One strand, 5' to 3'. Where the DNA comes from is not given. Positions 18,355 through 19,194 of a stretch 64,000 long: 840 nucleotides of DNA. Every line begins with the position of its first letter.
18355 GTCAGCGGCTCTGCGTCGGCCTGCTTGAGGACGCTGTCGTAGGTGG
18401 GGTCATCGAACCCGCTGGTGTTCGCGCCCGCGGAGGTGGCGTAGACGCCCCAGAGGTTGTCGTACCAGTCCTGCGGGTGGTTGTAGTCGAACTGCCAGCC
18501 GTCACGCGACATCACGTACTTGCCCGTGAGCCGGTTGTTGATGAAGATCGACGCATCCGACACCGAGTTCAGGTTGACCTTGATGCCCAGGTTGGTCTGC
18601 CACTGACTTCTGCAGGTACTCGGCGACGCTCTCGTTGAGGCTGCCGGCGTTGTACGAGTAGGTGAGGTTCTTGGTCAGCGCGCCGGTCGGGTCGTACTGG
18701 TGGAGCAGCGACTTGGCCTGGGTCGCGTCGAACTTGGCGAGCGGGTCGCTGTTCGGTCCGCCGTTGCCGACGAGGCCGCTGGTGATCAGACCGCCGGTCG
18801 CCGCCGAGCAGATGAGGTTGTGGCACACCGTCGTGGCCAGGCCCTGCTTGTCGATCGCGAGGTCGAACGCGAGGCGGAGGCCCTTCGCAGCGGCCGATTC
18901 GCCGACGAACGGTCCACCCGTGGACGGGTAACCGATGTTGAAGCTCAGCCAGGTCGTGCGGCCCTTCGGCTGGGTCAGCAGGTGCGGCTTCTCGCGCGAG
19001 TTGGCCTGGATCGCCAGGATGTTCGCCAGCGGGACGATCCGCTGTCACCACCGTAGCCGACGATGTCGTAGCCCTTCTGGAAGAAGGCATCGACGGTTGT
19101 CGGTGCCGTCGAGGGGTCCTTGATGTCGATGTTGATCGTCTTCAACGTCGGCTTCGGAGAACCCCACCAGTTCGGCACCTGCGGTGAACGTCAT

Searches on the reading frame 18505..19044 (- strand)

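Call 36: search_protein_families(library=pfam, proteins=[window:18505-19044:-], max_evalue=0.00001)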
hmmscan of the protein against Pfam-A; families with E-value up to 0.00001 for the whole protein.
window:18505-19044:- (180 aa): 1 family
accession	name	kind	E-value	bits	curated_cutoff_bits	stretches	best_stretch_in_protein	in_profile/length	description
PF00496.27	SBP_bac_5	-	7.8e-10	38.8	32.4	1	5-150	178-314/368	Bacterial extracellular solute-binding proteins, family 5 Middle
